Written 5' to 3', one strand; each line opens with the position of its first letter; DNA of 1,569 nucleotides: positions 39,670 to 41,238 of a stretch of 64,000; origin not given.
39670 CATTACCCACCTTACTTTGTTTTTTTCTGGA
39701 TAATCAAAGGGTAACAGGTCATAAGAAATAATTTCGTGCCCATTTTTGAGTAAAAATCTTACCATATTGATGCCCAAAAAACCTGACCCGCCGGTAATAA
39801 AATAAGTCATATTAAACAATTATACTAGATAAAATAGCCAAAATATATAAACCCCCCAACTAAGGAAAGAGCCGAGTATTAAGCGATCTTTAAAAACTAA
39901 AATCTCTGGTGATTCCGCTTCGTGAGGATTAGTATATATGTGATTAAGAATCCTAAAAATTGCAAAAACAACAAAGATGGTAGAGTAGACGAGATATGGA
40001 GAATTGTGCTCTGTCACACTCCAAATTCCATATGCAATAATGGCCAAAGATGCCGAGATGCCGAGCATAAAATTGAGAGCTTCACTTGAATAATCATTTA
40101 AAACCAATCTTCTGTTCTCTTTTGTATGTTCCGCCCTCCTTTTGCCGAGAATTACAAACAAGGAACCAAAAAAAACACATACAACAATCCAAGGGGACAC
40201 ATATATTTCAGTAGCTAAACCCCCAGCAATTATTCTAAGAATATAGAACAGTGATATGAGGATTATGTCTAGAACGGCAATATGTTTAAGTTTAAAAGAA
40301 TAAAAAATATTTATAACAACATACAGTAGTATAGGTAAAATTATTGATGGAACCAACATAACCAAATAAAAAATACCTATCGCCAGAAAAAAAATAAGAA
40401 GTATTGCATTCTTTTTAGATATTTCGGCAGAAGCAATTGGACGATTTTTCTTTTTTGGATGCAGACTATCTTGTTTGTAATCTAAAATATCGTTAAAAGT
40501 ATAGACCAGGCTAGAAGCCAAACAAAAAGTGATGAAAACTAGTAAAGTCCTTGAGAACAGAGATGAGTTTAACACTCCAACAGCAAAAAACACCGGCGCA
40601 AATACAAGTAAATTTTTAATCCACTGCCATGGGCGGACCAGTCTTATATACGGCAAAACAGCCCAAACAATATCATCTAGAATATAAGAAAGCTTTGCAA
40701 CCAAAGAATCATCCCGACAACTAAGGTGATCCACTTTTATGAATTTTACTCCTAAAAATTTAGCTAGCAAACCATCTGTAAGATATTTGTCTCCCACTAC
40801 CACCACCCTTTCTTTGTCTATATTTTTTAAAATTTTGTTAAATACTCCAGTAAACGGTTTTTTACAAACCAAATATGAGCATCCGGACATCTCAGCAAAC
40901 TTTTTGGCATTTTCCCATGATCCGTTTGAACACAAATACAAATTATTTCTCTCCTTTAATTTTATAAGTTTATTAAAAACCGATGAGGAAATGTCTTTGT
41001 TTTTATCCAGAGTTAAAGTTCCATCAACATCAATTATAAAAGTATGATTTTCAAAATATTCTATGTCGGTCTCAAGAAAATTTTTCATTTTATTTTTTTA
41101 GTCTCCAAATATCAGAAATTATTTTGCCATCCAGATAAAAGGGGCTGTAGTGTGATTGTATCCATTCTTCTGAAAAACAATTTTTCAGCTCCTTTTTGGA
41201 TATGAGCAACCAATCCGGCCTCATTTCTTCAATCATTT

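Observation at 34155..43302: Candidate lipid-linked pentose (DPA/DPR-like) donor pathway feeding three GT-C glycosyltransferases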

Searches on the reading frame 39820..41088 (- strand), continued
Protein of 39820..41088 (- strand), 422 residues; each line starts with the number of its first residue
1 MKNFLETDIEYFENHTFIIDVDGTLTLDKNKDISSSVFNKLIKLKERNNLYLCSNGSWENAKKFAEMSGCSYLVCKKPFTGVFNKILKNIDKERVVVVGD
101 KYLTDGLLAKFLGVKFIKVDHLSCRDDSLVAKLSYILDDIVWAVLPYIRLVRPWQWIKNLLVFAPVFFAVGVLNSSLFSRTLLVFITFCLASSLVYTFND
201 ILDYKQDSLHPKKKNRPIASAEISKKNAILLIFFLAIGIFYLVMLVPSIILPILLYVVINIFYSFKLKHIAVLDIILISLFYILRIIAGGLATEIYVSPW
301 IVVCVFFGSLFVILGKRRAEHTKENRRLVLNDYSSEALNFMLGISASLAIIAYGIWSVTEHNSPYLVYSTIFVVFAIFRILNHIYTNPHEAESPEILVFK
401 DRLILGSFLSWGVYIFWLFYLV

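Call 30: find_related_loci(query=A1, collection=genome_contigs, flank=10000)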
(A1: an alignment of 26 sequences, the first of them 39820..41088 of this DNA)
Query A1 (422 aa) in genome_contigs; peptide patterns used: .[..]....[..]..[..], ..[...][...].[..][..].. (x = any residue, [..] = any of these).
165 stretches matched a pattern; 95 encode a relative of the query (tblastn E <= 1e-3); the best 80 are kept; 80 distinct loci.
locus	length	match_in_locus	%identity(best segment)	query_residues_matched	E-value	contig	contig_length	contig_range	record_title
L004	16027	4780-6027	52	1-420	2e-139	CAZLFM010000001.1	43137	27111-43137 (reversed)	MAG TPA_asm: uncultured Candidatus Saccharibacteria bacterium isolate SRP342105_co1_470 genome assembly, contig: NODE_10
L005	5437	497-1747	49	4-421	5e-128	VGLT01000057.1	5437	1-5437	MAG: Candidatus Uhrbacteria bacterium isolate M_DeepCast_50m_m1_090 M_DeepCast_50m_m1_090_Ga0194121_10027304, whole geno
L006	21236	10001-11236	49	7-422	1e-125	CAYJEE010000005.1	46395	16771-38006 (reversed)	MAG TPA_asm: uncultured Candidatus Saccharibacteria bacterium isolate ERP123247_co1_78 genome assembly, contig: NODE_413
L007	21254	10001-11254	49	1-421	9e-125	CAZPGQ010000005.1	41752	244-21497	MAG TPA_asm: uncultured Candidatus Saccharibacteria bacterium isolate SRP219642_co7_231 genome assembly, contig: NODE_12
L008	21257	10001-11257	51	3-420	2e-124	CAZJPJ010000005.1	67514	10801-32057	MAG TPA_asm: uncultured Candidatus Saccharibacteria bacterium isolate SRP329715_co1_163 genome assembly, contig: NODE_45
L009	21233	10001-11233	47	7-421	4e-124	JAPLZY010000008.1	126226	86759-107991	MAG: Candidatus Zambryskiibacteriota bacterium isolate LacPavin_0818_WC40_MAG_41_17 LacPavin_0818_WC40_scaffold_211348,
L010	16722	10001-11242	49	2-420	2e-123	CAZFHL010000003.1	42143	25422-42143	MAG TPA_asm: uncultured Candidatus Saccharibacteria bacterium isolate SRP150892_co2_467 genome assembly, contig: NODE_10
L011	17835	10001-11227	47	12-421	3e-120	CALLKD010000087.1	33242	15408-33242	MAG TPA_asm: uncultured bacterium isolate SRR6231193_bin.57_CONCOCT_v1.1_MAG genome assembly, contig: ERZ650245.233, who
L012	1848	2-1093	52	56-421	1e-125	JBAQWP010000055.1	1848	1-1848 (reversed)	MAG: Minisyncoccia bacterium isolate MFD03290_ilm_asm_bin18 k127_140157, whole genome shotgun sequence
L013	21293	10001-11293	45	1-422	8e-117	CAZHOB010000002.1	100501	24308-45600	MAG TPA_asm: uncultured Candidatus Saccharibacteria bacterium isolate SRP193066_co2_91 genome assembly, contig: NODE_44_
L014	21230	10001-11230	47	13-420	2e-116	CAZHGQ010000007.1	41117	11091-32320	MAG TPA_asm: uncultured Candidatus Saccharibacteria bacterium isolate SRP257259_co1_375 genome assembly, contig: NODE_91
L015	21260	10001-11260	48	1-421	2e-112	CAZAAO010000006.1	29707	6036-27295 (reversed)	MAG TPA_asm: uncultured Candidatus Saccharibacteria bacterium isolate SRP278252_co2_119 genome assembly, contig: NODE_30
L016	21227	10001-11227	46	9-421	7e-110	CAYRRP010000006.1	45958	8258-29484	MAG TPA_asm: uncultured Candidatus Saccharibacteria bacterium isolate SRP292972_co1_99 genome assembly, contig: NODE_462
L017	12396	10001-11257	43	1-422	2e-107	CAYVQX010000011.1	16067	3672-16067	MAG TPA_asm: uncultured Candidatus Saccharibacteria bacterium isolate SRP135725_co1_167 genome assembly, contig: NODE_47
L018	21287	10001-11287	45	1-420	4e-121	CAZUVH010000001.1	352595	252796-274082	MAG TPA_asm: uncultured Candidatus Saccharibacteria bacterium isolate SRP287051_co2_176 genome assembly, contig: NODE_19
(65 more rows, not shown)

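Call 38: search_dna_similar(query=window:39820-41088:-, collection=plasmids, mode=protein, max_evalue=1e-10, max_rows=30)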
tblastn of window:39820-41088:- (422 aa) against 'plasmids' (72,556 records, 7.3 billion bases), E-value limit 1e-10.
Records with a match: 96; places in all: 96; records where one place covers at least 80% of the query: 1.
Best place of each record, by identity: <60% 96.
By first word of the organism name: Rhizobium 35; Sinorhizobium 5; Mesorhizobium 3; Vibrio 3; Cereibacter 3; Burkholderia 3; Salipiger 3; Sphingomonadaceae 3; Agrobacterium 2; Streptomyces 2; and 28 more.
By predicted mobility (MOB-suite, as given by PLSDB): non-mobilizable 65; conjugative 21; mobilizable 10.
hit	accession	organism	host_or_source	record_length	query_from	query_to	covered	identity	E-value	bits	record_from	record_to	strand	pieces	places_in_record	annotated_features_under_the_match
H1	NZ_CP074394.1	Agrobacterium salinitolerans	Cotton,tiaaue sample,root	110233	26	419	93%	25.1%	2e-13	80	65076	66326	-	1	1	UbiA family prenyltransferase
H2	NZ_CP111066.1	Chondrinema litorale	Seaweed,red alga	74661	144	420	66%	33.0%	3e-38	154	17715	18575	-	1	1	decaprenyl-phosphate phosphoribosyltransferase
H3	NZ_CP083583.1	Kovacikia minuta CCNUW1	cell culture,fresh water lake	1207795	142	411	64%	33.7%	1e-30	132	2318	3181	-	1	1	record has no annotation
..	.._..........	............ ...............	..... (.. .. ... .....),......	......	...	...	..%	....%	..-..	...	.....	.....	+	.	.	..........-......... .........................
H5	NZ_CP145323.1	Rhodococcus ruber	-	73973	148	416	64%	33.1%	2e-34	143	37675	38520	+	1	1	decaprenyl-phosphate phosphoribosyltransferase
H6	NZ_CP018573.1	Marivivens sp. JLT3646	cell culture,shallow-sea hydrothermal ...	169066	149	412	63%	33.3%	1e-27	123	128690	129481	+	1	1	decaprenyl-phosphate phosphoribosyltransferase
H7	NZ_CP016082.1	Streptomyces sp. SAT1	Adenophora trachelioides Maxim.,single ...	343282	148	411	63%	33.2%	1e-29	129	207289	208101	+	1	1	UbiA prenyltransferase family protein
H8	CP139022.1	Flammeovirgaceae bacterium SG7u.111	Seagrass,tissue sample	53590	148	420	65%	32.0%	1e-36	149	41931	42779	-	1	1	decaprenyl-phosphate phosphoribosyltransferase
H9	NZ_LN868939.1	Nocardia farcinica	not known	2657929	148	411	63%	32.6%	5e-32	136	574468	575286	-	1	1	none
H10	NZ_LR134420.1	Legionella adelaidensis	environmental,Cooling tower water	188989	150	416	63%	32.2%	3e-20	100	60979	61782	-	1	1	decaprenyl-phosphate phosphoribosyltransferase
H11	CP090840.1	Streptomyces viridifaciens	Whole organism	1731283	148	416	64%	31.9%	1e-32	138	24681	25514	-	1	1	decaprenyl-phosphate phosphoribosyltransferase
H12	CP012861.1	Persicobacter sp. JZB09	cell culture,soil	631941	148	421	65%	30.7%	2e-27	122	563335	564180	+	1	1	record has no annotation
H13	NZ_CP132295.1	Natronococcus sp. AD-5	cell culture,sediment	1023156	148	420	65%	30.6%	7e-35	144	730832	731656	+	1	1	record has no annotation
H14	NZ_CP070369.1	Paracoccus methylovorus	whole organism,grassland soil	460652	148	409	62%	31.1%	3e-22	107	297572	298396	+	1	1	UbiA family prenyltransferase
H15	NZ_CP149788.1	Haloterrigena sp. KLK7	cell culture,salt lake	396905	148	422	65%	29.3%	9e-31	132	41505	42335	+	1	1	decaprenyl-phosphate phosphoribosyltransferase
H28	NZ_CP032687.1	Rhizobium sp. CCGE531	Phaseolus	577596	151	405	60%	28.2%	3e-18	95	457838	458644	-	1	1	UbiA family prenyltransferase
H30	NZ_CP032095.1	Vibrio alfacsensis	Solea senegalensis,whole ...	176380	147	402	61%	27.9%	1e-15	87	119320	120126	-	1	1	UbiA family prenyltransferase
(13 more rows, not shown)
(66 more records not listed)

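Call 39: search_dna_similar(query=window:39820-41088:-, collection=phages, mode=protein, max_evalue=1e-8, max_rows=20)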
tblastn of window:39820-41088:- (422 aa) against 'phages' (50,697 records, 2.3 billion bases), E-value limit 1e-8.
Records with a match: 1; places in all: 1; records where one place covers at least 80% of the query: 0.
Best place of each record, by identity: <60% 1.
By first word of the organism name: Bacteriophage 1.
By host as written in the record: - 1.
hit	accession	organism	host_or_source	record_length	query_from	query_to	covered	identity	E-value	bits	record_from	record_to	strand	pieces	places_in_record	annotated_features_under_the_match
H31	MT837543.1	Bacteriophage sp.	human fecal samples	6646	148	411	63%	33.0%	2e-33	139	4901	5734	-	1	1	record has no annotation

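Call 40: get_annotated_region(hit=H28, flank=9000)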
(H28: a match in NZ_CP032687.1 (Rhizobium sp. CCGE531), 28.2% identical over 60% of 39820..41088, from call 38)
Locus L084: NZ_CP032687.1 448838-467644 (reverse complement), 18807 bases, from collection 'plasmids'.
description: Rhizobium sp. CCGE531 plasmid pRCCGE531b, complete sequence
organism: Rhizobium sp. CCGE531 (NCBI taxid 2364271)
taxonomy: Bacteria; Pseudomonadota; Alphaproteobacteria; Hyphomicrobiales; Rhizobiaceae; Rhizobium; Rhizobium sp. CCGE531
host: -; source: Phaseolus; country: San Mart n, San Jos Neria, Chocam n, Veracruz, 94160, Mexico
typing (MOB-suite, as given by PLSDB): conjugative; relaxase MOBQ; mating-pair formation MPF_T
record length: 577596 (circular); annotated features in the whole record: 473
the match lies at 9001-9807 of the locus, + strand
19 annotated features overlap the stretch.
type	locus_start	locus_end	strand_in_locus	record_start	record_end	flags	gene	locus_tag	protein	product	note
CDS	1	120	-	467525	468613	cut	-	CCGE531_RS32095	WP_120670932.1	Gfo/Idh/MocA family oxidoreductase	-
CDS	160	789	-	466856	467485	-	-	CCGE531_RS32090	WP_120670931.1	cupin domain-containing protein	-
CDS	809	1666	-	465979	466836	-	-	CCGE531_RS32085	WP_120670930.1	phosphoenolpyruvate hydrolase family protein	-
CDS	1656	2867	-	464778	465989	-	-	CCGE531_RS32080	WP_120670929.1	Tm-1-like ATP-binding domain-containing protein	-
CDS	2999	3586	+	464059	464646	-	-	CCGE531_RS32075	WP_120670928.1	phosphoenolpyruvate hydrolase family protein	-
CDS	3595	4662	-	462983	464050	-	ugpC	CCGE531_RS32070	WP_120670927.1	sn-glycerol-3-phosphate ABC transporter ATP-binding protein UgpC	-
CDS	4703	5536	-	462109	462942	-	-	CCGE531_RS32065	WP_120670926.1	carbohydrate ABC transporter permease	GO:0008643 - carbohydrate transport [Evidence IEA]; GO:0055085 - transmembrane transport [Evidence IEA]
CDS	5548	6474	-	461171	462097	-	-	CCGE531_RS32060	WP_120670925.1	sugar ABC transporter permease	-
CDS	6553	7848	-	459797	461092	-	-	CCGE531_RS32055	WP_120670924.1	extracellular solute-binding protein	-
CDS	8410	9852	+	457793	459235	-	-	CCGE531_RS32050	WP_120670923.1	UbiA family prenyltransferase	-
CDS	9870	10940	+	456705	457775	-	-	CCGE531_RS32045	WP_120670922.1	NAD(P)-dependent oxidoreductase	-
CDS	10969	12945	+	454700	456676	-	-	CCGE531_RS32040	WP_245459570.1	hypothetical protein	-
CDS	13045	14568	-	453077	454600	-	-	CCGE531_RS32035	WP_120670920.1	GMC family oxidoreductase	-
CDS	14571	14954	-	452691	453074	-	-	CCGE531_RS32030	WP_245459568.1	hypothetical protein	-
CDS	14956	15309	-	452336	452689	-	-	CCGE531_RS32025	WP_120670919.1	SMR family transporter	-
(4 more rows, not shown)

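Call 41: get_annotated_region(hit=H2, flank=8000)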
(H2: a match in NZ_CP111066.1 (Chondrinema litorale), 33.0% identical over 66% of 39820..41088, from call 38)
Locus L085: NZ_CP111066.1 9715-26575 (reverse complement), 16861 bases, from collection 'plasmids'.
description: Chondrinema litorale strain WSW3-B12 plasmid unnamed24, complete sequence
organism: Chondrinema litorale (NCBI taxid 2994555)
taxonomy: Bacteria; Bacteroidota; Cytophagia; Cytophagales; Flammeovirgaceae; Chondrinema; Chondrinema litorale
host: -; source: Seaweed,red alga; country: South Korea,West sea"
typing (MOB-suite, as given by PLSDB): non-mobilizable
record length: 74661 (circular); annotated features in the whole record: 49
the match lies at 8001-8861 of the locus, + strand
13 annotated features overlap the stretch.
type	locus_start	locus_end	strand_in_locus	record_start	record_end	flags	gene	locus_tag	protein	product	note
CDS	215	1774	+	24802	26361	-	-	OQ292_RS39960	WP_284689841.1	hypothetical protein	-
CDS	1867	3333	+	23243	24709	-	-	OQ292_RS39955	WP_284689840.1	DUF2723 domain-containing protein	-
CDS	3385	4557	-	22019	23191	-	-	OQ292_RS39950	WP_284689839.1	IS3 family transposase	-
CDS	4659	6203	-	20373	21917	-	-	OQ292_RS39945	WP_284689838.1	glycosyltransferase family 39 protein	-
CDS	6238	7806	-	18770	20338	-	-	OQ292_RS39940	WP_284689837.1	hypothetical protein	-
CDS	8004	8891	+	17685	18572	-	-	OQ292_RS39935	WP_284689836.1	decaprenyl-phosphate phosphoribosyltransferase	-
CDS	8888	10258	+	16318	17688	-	-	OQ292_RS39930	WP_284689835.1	FAD-binding oxidoreductase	-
CDS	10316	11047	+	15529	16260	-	-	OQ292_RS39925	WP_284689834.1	SDR family oxidoreductase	-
CDS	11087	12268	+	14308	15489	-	-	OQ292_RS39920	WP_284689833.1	acyltransferase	-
CDS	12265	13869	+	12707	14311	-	-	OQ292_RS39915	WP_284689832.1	glycosyltransferase family 39 protein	-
CDS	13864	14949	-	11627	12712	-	-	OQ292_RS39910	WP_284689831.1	acyltransferase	-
CDS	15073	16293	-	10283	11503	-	-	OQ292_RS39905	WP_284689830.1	hypothetical protein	-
CDS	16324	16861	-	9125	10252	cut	-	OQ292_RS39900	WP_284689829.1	hypothetical protein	-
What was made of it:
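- On DprE1/DprE2 two-enzyme 2'-epimerase: A Bacteroidota locus does have one (call 41).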

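Call 75: search_protein_families(library=pfam, proteins=[L084:8410-9852:+, L084:9870-10940:+, L084:10969-12945:+, L084:15306-16352:-, L084:14571-14954:-], max_evalue=0.01)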
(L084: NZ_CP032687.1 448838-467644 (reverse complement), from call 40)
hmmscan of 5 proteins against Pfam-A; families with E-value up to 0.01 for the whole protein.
L084:8410-9852:+ (480 aa): 3 families
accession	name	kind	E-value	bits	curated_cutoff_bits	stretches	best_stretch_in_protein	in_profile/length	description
PF01040.23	UbiA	-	8.5e-22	78.1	34.2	1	226-448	20-235/250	UbiA prenyltransferase family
PF12710.13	HAD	-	1.1e-08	36.1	27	1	14-153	2-187/189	haloacid dehalogenase-like hydrolase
PF00702.32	Hydrolase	-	0.00029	21.7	26.4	1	14-152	5-185/191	haloacid dehalogenase-like hydrolase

L084:9870-10940:+ (356 aa): 9 families
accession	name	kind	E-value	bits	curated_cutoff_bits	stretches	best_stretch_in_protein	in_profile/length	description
PF01370.27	Epimerase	-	1.6e-31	110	20.9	1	14-248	1-237/240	NAD dependent epimerase/dehydratase family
PF16363.11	GDP_Man_Dehyd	-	5.2e-23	82.5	27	1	15-343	1-330/332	GDP-mannose 4,6 dehydratase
PF01073.25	3Beta_HSD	-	1.2e-20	74.1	22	1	16-266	2-265/280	3-beta hydroxysteroid dehydrogenase/isomerase family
PF13460.12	NAD_binding_10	-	2.9e-15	57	27.2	1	40-194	14-149/184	NAD(P)H-binding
PF04321.23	RmlD_sub_bind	-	4e-14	52.8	27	1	14-197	3-157/287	RmlD substrate binding domain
PF05368.20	NmrA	-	5.7e-09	36.4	27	1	13-269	4-234/298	NmrA-like family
PF02719.21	Polysacc_synt_2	-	2.8e-06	27.2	20.2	1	14-134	1-128/293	Polysaccharide biosynthesis protein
PF07993.18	NAD_binding_4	-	5.5e-05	22.9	20.1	1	90-189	91-205/258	Male sterility protein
PF08659.16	KR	-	0.004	17.5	22.6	0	14-116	3-118/180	KR domain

L084:10969-12945:+ (658 aa): 0 families

L084:15306-16352:- (348 aa): 8 families
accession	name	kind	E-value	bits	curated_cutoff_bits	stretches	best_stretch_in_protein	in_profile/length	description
PF01370.27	Epimerase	-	5e-36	124.8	20.9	1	4-223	1-240/240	NAD dependent epimerase/dehydratase family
PF01073.25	3Beta_HSD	-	1.5e-22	80.4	22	1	5-212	1-229/280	3-beta hydroxysteroid dehydrogenase/isomerase family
PF16363.11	GDP_Man_Dehyd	-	4.2e-21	76.2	27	1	5-305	1-329/332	GDP-mannose 4,6 dehydratase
PF07993.18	NAD_binding_4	-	6.2e-15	55.5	20.1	1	51-174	77-217/258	Male sterility protein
PF13460.12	NAD_binding_10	-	1e-12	48.8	27.2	1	8-164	1-146/184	NAD(P)H-binding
PF04321.23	RmlD_sub_bind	-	2.3e-12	47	27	1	4-183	3-170/287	RmlD substrate binding domain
PF05368.20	NmrA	-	3.3e-08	33.9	27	1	3-110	4-107/298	NmrA-like family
PF02719.21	Polysacc_synt_2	-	9.2e-06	25.5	20.2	1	5-111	2-129/293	Polysaccharide biosynthesis protein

L084:14571-14954:- (127 aa): 0 families

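Call 85: get_annotated_region(hit=H30, flank=8000)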
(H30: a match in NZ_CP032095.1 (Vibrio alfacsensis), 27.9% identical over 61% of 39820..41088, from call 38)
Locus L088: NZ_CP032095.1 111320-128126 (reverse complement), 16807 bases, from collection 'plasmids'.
description: Vibrio alfacsensis strain CAIM 1831 plasmid pVa1, complete sequence
organism: Vibrio alfacsensis (NCBI taxid 1074311)
taxonomy: Bacteria; Pseudomonadota; Gammaproteobacteria; Vibrionales; Vibrionaceae; Vibrio; Vibrio alfacsensis
host: -; source: Solea senegalensis,whole organism,Gill,gill; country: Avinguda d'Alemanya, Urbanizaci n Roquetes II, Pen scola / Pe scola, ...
typing (MOB-suite, as given by PLSDB): non-mobilizable
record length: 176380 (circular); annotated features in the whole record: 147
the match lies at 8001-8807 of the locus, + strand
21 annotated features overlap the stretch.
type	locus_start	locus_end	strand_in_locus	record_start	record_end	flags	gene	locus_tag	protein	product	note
CDS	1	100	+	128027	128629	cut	-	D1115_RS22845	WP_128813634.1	hypothetical protein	-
CDS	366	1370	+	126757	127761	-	-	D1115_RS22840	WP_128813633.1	tyrosine-type recombinase/integrase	GO:0015074 - DNA integration [Evidence IEA]; GO:0006310 - DNA recombination [Evidence IEA]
CDS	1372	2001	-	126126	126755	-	-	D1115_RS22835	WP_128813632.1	O-antigen ligase family protein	-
CDS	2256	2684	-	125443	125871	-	-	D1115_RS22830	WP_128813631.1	DUF5935 domain-containing protein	-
CDS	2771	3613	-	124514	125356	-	-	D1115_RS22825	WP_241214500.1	glycosyltransferase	-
CDS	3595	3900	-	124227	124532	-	-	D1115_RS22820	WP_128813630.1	hypothetical protein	-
CDS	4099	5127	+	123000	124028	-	-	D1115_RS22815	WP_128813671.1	dehydrogenase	-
CDS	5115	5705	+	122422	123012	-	-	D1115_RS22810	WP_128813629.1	D-sedoheptulose 7-phosphate isomerase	-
CDS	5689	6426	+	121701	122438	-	-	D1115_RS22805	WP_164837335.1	nucleotidyltransferase family protein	-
CDS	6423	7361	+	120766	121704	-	-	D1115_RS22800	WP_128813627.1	hypothetical protein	-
CDS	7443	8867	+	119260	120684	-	-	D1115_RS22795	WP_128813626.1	UbiA family prenyltransferase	-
CDS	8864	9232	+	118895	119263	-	-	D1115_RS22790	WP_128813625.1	EamA family transporter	-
CDS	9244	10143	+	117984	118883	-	-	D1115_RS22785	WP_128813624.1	hypothetical protein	-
CDS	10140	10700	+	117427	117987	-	-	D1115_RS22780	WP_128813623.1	hypothetical protein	-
CDS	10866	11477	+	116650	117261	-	-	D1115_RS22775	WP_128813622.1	hypothetical protein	-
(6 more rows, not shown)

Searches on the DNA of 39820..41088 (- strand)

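Call 97: search_dna_similar(query=L088:7443-8867:+, collection=ecoli_genomes, mode=distant, max_evalue=0.001, max_rows=10)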
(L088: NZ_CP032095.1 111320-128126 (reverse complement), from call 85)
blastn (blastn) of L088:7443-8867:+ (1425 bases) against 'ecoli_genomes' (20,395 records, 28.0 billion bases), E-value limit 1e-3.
No match.
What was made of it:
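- Tried and rejected: A blastn search of E. coli genomes with a Vibrio orf15-like gene found nothing (call 97).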
